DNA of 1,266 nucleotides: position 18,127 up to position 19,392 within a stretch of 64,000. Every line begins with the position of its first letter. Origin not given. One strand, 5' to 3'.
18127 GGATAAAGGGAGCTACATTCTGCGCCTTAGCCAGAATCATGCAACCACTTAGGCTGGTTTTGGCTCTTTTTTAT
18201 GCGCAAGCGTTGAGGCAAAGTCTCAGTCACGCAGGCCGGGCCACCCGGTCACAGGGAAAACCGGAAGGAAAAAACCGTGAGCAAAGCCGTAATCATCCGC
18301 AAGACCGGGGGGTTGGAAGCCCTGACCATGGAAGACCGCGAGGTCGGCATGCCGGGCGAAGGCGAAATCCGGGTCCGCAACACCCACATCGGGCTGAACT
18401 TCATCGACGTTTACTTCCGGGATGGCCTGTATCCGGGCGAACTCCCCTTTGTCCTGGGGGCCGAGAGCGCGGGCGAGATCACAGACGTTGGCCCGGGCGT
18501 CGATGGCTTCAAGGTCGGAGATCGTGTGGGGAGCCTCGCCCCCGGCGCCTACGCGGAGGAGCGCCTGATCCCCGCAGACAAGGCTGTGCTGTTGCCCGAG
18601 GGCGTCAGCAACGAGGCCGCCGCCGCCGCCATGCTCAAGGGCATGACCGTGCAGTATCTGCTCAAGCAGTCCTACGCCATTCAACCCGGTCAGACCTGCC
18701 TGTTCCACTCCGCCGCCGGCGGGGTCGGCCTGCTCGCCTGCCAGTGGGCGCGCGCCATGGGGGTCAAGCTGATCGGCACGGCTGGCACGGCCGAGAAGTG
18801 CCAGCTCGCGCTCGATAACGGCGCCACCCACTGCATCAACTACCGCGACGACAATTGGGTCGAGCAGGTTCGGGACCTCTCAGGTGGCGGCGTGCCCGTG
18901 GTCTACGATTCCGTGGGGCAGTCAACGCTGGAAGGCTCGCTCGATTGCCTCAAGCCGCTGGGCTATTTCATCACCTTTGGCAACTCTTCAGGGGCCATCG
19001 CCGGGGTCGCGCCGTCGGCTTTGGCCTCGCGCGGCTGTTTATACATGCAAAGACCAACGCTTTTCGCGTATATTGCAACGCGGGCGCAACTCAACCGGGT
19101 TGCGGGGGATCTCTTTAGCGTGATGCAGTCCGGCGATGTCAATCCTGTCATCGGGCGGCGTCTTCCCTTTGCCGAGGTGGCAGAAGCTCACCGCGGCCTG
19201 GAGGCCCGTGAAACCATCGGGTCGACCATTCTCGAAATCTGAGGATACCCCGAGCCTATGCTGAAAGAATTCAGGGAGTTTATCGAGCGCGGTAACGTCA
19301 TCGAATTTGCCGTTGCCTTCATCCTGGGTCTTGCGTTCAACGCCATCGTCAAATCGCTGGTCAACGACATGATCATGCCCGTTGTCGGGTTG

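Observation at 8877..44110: Modular hairpin-repeat family forming five intergenic mosaic clusters (BIME/REP-like)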

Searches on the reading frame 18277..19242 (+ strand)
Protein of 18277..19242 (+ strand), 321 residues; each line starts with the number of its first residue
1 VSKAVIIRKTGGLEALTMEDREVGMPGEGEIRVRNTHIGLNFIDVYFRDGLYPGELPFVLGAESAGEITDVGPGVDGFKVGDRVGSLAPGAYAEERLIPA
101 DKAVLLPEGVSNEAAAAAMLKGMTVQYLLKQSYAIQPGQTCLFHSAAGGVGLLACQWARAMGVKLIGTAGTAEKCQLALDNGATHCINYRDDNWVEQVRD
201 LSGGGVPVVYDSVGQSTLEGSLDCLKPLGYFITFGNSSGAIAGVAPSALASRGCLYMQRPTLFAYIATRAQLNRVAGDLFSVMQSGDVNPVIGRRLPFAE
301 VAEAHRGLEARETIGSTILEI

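Call 75: search_protein_families(library=pfam, proteins=[window:18277-19242:+], max_evalue=0.001)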
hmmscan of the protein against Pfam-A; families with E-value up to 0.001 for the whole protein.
window:18277-19242:+ (321 aa): 3 families
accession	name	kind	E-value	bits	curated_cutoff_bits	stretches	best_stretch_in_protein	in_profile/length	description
PF00107.32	ADH_zinc_N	-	4e-25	88.7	31.8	1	149-242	1-96/129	Zinc-binding dehydrogenase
PF13602.12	ADH_zinc_N_2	-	5.4e-19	69.9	27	1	182-319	2-134/134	Zinc-binding dehydrogenase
PF08240.17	ADH_N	-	5.4e-14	52.8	23.5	1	27-107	1-103/104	Alcohol dehydrogenase GroES-like domain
